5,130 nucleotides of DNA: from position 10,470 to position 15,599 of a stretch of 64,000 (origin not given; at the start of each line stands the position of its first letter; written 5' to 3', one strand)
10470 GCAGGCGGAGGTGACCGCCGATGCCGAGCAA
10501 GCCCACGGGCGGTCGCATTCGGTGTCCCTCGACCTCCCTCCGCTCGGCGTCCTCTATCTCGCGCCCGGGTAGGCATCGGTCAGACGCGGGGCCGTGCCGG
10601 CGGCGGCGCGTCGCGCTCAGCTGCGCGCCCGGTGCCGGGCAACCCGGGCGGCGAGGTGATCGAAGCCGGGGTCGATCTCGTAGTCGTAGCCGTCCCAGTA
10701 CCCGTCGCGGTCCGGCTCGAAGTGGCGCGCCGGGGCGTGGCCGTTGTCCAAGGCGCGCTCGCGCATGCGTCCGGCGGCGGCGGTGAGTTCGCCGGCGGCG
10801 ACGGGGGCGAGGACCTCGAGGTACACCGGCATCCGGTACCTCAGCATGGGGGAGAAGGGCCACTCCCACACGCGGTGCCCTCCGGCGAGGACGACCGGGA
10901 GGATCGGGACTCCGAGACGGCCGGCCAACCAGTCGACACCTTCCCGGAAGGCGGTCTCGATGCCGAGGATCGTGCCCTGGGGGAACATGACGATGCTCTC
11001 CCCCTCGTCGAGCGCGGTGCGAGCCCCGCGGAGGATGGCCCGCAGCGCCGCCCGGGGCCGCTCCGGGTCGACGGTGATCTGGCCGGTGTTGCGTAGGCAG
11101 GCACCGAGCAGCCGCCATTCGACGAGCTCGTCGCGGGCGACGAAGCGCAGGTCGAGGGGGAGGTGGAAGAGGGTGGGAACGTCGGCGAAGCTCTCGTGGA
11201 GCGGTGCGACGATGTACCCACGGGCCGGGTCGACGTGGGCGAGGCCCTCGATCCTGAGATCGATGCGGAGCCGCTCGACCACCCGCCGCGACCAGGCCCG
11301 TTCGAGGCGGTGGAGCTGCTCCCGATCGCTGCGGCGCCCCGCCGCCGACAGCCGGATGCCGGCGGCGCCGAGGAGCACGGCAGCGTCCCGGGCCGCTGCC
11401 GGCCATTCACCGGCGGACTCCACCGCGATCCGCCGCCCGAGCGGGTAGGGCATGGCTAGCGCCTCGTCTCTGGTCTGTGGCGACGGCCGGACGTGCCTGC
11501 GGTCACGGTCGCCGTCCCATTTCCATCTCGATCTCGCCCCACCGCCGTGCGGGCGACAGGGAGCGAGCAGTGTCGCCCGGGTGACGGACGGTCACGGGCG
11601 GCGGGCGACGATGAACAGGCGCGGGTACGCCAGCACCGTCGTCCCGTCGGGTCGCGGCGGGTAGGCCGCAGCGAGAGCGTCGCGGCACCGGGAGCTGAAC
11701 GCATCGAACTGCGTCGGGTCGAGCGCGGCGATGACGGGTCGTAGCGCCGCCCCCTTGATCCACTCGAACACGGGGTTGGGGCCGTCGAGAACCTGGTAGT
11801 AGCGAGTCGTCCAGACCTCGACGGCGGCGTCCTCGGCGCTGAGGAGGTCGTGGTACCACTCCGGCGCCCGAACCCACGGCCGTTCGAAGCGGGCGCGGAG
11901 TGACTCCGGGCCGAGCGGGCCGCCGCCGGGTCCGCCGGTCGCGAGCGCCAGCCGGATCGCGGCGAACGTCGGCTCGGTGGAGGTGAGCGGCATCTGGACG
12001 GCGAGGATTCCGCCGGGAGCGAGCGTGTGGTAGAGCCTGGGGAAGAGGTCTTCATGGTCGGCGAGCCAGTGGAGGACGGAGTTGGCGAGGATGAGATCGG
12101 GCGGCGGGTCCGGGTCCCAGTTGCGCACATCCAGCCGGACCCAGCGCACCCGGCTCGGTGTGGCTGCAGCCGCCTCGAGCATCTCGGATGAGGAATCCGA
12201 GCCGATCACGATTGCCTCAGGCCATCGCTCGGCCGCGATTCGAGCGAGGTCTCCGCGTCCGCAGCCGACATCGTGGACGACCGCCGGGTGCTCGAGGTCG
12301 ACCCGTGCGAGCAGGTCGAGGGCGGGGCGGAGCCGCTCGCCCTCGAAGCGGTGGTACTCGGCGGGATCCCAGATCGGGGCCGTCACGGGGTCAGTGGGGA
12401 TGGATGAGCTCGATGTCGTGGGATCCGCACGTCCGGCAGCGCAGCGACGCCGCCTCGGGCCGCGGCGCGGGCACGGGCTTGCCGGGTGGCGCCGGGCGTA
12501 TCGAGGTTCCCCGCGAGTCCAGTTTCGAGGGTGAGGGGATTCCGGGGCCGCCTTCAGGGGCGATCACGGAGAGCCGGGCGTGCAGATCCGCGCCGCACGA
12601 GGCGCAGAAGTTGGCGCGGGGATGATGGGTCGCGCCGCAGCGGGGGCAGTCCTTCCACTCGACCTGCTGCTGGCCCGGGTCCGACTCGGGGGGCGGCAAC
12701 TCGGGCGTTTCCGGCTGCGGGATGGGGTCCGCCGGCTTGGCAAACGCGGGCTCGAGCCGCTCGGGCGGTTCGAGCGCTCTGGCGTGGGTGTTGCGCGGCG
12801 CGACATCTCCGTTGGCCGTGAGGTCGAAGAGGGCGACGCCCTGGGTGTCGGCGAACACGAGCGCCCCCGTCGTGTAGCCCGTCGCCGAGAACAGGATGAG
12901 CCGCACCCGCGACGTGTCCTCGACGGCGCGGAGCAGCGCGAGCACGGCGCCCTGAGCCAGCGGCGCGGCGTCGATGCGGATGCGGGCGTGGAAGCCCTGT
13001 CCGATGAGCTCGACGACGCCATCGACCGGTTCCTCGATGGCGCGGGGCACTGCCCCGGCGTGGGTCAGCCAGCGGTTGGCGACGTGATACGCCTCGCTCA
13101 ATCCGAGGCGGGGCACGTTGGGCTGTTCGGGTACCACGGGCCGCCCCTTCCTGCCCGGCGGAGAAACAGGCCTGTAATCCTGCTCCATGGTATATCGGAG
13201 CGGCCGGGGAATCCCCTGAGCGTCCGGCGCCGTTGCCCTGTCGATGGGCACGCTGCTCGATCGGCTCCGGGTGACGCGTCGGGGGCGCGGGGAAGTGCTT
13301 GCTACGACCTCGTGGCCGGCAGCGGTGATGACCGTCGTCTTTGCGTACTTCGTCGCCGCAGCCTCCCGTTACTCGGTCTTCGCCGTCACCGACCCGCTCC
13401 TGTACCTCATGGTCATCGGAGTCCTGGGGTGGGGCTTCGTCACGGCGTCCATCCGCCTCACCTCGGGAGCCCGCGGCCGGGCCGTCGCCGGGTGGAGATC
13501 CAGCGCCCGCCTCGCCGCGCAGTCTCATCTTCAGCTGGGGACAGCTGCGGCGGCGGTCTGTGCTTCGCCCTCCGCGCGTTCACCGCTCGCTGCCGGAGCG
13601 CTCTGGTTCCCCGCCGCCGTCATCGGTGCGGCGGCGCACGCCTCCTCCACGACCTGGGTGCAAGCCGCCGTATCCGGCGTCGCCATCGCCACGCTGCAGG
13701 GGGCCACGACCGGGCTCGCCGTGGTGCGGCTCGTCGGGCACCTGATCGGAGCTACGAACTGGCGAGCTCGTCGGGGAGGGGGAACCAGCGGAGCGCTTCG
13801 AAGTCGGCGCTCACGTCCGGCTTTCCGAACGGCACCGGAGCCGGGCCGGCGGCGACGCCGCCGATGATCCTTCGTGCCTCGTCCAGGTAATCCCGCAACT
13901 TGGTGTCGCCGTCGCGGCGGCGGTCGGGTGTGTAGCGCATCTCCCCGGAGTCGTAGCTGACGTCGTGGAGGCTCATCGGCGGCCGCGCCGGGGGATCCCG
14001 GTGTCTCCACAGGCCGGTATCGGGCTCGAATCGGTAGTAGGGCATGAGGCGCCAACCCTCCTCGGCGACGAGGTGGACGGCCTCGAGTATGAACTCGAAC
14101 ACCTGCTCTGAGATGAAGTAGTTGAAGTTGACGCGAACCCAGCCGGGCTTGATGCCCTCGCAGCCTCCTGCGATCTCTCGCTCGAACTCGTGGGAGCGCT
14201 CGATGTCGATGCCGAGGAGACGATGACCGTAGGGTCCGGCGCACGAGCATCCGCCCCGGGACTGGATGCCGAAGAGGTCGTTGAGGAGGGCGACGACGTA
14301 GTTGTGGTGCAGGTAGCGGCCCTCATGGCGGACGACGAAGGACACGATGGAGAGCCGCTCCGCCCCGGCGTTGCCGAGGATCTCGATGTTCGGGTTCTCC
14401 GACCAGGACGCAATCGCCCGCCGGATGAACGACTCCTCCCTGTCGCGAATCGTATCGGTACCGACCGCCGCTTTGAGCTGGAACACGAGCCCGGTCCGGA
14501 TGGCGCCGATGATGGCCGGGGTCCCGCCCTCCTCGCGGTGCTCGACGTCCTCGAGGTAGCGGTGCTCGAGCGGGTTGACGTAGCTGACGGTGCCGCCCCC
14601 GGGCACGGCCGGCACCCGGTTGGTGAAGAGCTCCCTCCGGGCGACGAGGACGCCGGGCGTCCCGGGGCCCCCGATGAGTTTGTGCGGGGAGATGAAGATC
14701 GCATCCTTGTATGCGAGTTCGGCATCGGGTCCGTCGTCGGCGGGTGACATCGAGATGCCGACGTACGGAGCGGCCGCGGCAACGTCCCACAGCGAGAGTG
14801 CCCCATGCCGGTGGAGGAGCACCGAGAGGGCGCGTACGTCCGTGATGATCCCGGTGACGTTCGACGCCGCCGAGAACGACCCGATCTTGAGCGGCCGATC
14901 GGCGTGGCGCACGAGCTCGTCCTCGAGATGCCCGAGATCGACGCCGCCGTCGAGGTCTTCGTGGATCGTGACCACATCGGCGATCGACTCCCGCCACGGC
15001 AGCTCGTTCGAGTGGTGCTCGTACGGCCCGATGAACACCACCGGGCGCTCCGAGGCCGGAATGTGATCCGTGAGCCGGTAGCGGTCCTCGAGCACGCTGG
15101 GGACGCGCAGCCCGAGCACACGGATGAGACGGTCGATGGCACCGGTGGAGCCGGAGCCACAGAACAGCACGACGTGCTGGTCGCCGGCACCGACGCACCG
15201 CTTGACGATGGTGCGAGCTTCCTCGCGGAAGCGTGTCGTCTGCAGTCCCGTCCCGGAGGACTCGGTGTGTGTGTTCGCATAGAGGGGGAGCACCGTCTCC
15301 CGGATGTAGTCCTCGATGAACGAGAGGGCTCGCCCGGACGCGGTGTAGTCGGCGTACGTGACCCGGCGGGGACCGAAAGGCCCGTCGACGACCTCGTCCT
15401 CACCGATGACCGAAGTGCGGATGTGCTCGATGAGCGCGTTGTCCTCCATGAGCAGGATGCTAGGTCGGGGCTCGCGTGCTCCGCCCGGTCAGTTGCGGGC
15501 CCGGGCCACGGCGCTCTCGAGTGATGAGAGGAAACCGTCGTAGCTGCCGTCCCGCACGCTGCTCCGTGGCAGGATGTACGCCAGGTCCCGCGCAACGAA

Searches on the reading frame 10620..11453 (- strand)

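Call 64: search_protein_families(library=pfam, proteins=[window:10620-11453:-], max_evalue=0.0001)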
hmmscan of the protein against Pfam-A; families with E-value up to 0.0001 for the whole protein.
window:10620-11453:- (278 aa): 1 family
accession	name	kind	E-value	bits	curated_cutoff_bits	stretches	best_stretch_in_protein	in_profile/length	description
PF01553.26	Acyltransferase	-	4.1e-14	53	23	1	66-189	2-131/132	Acyltransferase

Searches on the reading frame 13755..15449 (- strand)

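Call 65: search_protein_families(library=pfam, proteins=[window:13755-15449:-], max_evalue=0.0001)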
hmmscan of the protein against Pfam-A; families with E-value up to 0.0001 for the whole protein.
window:13755-15449:- (565 aa): 1 family
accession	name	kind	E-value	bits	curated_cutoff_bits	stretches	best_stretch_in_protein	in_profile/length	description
PF00266.25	Aminotran_5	-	3.4e-37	128.7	21.5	1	32-410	2-348/371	Aminotransferase class-V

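Call 67: search_protein_families(library=ncbifam, proteins=[window:13755-15449:-], max_evalue=0.00001)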
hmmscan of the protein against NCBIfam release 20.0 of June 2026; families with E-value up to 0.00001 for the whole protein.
window:13755-15449:- (565 aa): 8 families
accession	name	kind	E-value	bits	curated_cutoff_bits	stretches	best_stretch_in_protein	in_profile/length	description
TIGR01979.1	sufS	subfamily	2.1e-33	115.8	475.1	1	29-409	18-367/403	SufS family cysteine desulfurase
NF006791.0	PRK09295.1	equivalog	6.5e-20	71.6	661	1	138-406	116-367/406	cysteine desulfurase SufS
NF041166.1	f2_encap_cargo1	exception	2.3e-18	66.6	800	1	74-410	290-593/623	family 2A encapsulin nanocompartment cargo protein cysteine desulfurase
NF008126.0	PRK10874.1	equivalog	3.2e-13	49.6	607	1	60-407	50-362/401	cysteine desulfurase CsdA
TIGR03392.1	FeS_syn_CsdA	equivalog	1.8e-12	47.1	493.6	1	60-408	47-360/398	cysteine desulfurase CsdA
TIGR01977.1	am_tr_V_EF2568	hypoth_equivalog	2.2e-12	46.7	377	1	177-413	128-346/376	cysteine desulfurase family protein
NF040779.1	Sec_lyase_SclA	exception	7.7e-10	38.2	525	1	173-413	122-346/378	selenocysteine lyase SclA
TIGR01976.1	am_tr_V_VC1184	hypoth_equivalog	1.5e-07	31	352.35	1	138-277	109-238/401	cysteine desulfurase-like protein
